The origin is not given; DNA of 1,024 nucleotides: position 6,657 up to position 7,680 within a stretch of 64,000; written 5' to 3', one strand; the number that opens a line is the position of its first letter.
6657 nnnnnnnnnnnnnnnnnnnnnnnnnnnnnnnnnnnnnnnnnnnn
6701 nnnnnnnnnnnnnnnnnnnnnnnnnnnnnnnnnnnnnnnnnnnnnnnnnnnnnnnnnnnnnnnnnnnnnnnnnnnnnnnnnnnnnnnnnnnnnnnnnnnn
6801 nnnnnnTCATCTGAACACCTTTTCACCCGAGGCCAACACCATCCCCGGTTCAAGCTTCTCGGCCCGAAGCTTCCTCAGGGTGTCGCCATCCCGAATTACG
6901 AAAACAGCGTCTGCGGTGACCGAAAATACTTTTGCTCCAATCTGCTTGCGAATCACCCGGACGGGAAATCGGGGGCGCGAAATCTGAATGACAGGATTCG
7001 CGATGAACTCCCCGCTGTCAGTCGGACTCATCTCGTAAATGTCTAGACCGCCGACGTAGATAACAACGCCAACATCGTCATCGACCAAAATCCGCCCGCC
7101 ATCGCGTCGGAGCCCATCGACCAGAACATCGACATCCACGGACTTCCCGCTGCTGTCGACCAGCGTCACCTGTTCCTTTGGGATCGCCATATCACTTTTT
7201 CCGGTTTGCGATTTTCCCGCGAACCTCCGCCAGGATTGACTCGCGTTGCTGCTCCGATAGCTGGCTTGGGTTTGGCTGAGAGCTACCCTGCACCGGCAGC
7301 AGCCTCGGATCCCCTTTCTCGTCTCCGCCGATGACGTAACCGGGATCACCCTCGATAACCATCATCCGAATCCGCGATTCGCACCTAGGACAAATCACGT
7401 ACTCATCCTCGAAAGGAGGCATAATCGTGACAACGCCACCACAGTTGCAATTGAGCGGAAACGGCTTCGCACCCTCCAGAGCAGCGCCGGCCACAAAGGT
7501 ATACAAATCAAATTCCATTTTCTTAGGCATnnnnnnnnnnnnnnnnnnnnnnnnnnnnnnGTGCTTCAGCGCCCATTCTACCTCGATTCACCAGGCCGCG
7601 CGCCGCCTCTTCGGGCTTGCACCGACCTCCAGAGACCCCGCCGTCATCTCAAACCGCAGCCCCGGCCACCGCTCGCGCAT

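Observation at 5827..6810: Mrr-type nuclease domain with an S-x-K variant of the catalytic (D/E/Q)-x-K, fused to a ~200-aa domain without recognisable motifs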

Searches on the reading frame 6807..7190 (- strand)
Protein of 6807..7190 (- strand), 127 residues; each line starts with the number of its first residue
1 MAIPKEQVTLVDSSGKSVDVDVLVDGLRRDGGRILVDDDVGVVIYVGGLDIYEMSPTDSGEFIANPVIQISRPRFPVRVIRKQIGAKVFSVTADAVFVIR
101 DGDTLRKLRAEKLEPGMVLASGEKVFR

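Call 17: search_protein_families(library=phrogs, proteins=[window:6807-7190:-], max_evalue=1)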
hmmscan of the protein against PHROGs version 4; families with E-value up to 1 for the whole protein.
window:6807-7190:- (127 aa): 0 families

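Call 29: find_homologous_proteins(query=window:6807-7190:-, max_evalue=0.001)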
Query window:6807-7190:- (127 aa): 356 proteins with E <= 0.001 among 379 candidates; the best 120 are listed.
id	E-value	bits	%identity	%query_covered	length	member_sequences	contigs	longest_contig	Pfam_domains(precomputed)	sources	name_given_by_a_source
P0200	4.8e-73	261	100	100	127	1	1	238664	-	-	-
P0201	2.2e-60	220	85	100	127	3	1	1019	-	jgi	jgi:hypothetical protein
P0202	2.8e-56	207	81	100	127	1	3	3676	-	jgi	jgi:hypothetical protein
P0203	3.5e-53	196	71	100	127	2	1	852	-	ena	-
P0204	4.8e-53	196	71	100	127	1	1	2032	-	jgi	jgi:hypothetical protein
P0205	5.7e-53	196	70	100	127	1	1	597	-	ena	-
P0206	6.4e-53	196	70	100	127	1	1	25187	-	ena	-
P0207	9.0e-53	195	70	100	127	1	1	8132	-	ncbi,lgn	-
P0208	9.3e-53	195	69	100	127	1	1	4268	-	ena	-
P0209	1.2e-52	195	72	100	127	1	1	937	-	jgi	jgi:hypothetical protein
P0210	1.6e-52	194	69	100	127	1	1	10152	-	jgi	-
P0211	1.8e-52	194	71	100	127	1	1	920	-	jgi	jgi:hypothetical protein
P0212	2.0e-52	194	71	100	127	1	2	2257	-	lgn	-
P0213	2.3e-52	194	69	100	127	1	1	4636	-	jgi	-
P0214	6.0e-52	192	69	100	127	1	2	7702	-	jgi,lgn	jgi:hypothetical protein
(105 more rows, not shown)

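Call 58: search_solved_structures(query=A5, max_evalue=10, show_alignments=3)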
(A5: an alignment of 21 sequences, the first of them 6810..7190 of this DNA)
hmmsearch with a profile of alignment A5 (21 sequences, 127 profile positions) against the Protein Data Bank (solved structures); distinct sequences matched with E-value up to 10: 3.
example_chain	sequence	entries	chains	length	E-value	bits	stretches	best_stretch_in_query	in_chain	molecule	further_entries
6sl1_A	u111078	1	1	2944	0.7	13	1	41-108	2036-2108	Serine/threonine-protein kinase Tel1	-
6sky_A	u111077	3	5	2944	0.7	13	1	41-108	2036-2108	Serine/threonine-protein kinase Tel1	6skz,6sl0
4oh0_A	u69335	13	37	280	1.1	12.4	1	71-108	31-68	Beta-lactamase OXA-58 | Beta-lactamase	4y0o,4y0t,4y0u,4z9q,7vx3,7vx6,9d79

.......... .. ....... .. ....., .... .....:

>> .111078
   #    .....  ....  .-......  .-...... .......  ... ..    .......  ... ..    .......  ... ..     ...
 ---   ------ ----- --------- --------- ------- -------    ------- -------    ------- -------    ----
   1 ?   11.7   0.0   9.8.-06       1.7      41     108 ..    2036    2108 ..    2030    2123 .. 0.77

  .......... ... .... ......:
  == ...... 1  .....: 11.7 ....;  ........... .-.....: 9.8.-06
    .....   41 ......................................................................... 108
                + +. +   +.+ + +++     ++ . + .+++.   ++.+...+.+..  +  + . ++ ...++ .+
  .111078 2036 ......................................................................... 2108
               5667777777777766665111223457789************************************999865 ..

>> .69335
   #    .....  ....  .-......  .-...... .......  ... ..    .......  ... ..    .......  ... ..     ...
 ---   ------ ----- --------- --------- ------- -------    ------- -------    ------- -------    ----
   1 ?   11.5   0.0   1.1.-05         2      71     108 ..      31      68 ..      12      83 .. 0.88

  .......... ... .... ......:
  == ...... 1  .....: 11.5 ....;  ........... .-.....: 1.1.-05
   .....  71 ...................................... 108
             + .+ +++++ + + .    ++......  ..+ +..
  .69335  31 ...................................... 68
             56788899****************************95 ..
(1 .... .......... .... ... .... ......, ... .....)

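Call 76: find_related_loci(query=A5, collection=viral_contigs, flank=5000)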
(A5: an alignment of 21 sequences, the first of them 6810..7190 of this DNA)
Query A5 (127 aa) in viral_contigs; peptide patterns used: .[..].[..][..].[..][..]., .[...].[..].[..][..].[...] (x = any residue, [..] = any of these).
52 stretches matched a pattern; 1 encode a relative of the query (tblastn E <= 1e-3); 1 distinct loci.
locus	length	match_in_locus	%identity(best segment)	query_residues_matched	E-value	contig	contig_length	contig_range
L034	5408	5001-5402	42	3-126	2e-31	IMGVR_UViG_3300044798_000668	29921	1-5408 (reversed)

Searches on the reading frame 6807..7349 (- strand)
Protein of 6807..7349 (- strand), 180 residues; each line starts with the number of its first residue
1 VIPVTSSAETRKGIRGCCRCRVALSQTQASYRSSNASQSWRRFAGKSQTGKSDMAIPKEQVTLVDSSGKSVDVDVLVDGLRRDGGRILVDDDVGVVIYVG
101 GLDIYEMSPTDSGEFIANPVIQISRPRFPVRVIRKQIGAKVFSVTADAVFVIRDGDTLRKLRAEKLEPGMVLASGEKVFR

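Call 3: search_protein_families(library=pfam, proteins=[window:6807-7349:-], max_evalue=1)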
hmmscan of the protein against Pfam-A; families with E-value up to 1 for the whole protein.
window:6807-7349:- (180 aa): 1 family
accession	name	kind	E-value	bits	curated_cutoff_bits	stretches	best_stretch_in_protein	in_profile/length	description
PF24123.1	Myosin_VII_N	-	1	9.9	27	0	82-98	27-43/53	Myosin VII N-terminal beta barrel domain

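Call 4: search_protein_families(library=padloc, proteins=[window:6807-7349:-], max_evalue=1)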
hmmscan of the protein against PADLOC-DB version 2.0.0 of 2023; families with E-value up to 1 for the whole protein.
window:6807-7349:- (180 aa): 0 families

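Call 5: search_protein_families(library=ncbifam, proteins=[window:6807-7349:-], max_evalue=1)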
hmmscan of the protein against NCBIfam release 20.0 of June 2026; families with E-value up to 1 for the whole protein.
window:6807-7349:- (180 aa): 1 family
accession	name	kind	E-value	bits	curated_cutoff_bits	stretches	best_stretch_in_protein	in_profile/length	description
NF011302.0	PRK14714.1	equivalog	0.028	11.9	1791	1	91-174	968-1052/1350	DNA-directed DNA polymerase II large subunit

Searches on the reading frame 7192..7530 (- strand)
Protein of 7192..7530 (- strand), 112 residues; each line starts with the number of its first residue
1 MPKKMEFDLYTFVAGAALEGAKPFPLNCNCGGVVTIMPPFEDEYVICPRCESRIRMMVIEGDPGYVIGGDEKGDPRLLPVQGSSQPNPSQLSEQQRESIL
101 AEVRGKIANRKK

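Call 3: search_protein_families(library=pfam, proteins=[window:7192-7530:-], max_evalue=1)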
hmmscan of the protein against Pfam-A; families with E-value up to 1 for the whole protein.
window:7192-7530:- (112 aa): 1 family
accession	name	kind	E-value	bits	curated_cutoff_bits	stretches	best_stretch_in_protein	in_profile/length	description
PF14369.11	Zn_ribbon_19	-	0.22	12.1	30.8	1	29-53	7-30/35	zinc-ribbon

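Call 4: search_protein_families(library=padloc, proteins=[window:7192-7530:-], max_evalue=1)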
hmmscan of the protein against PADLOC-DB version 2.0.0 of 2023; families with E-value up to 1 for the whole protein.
window:7192-7530:- (112 aa): 0 families

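Call 5: search_protein_families(library=ncbifam, proteins=[window:7192-7530:-], max_evalue=1)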
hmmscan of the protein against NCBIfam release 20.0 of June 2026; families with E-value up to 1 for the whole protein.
window:7192-7530:- (112 aa): 0 families

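Call 17: search_protein_families(library=phrogs, proteins=[window:7192-7530:-], max_evalue=1)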
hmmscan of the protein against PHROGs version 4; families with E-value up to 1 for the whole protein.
window:7192-7530:- (112 aa): 0 families

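Call 59: search_solved_structures(query=A4, max_evalue=10, show_alignments=3)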
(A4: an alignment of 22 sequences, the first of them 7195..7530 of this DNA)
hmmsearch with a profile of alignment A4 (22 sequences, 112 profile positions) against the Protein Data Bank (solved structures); distinct sequences matched with E-value up to 10: 1.
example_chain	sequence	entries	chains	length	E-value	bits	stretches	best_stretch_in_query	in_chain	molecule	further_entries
8ij9_C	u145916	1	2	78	9.1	9.2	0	70-110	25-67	ELKS/Rab6-interacting/CAST family member 1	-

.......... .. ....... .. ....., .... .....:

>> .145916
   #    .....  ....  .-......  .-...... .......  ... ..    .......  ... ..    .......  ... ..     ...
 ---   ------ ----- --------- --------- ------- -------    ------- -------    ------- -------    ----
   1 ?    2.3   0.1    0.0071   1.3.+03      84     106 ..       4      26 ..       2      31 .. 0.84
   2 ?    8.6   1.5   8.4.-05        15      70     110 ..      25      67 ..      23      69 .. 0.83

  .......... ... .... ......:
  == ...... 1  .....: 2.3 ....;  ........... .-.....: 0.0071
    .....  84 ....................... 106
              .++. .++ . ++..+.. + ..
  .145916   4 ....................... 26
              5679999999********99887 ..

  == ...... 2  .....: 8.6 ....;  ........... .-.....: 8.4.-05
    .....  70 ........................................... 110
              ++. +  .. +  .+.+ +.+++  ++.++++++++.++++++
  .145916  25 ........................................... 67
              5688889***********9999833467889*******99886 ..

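Call 77: find_related_loci(query=A4, collection=viral_contigs, flank=5000)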
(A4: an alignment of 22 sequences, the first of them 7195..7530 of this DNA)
Query A4 (112 aa) in viral_contigs; peptide patterns used: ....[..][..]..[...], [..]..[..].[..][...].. (x = any residue, [..] = any of these).
50 stretches matched a pattern, but none encodes a relative of the query by tblastn (E <= 1e-3).

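Call 81: find_homologous_proteins(query=A4, max_evalue=0.001)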
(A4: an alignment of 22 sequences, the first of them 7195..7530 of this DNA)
Query A4 (22 sequences) (112 aa, profile of the alignment): 496 proteins with E <= 0.001 among 2746 candidates; the best 120 are listed.
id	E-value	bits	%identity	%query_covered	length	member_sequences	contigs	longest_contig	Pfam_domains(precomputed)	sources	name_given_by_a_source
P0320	2.1e-56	206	69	100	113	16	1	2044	-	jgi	jgi:hypothetical protein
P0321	2.8e-56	206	71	100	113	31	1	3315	-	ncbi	-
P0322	6.9e-56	205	67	100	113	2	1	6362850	-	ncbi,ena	-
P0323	8.7e-56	204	69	98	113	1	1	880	-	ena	-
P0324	1.0e-55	204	71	100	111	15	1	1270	-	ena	-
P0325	1.9e-55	203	70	100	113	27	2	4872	-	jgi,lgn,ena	-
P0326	9.9e-55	201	66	96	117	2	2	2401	-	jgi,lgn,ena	-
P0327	1.0e-54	201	69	100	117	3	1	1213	-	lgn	-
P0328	1.7e-54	200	69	100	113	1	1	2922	-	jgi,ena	-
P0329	1.8e-54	200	69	97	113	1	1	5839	-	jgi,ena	jgi:hypothetical protein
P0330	1.8e-54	200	73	93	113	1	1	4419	-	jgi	jgi:hypothetical protein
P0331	1.9e-54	200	71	100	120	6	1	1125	-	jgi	-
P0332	2.0e-54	200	69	96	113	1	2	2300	-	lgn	-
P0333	2.5e-54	200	70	96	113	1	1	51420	-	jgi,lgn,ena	-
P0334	2.9e-54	199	67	100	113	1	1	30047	-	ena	-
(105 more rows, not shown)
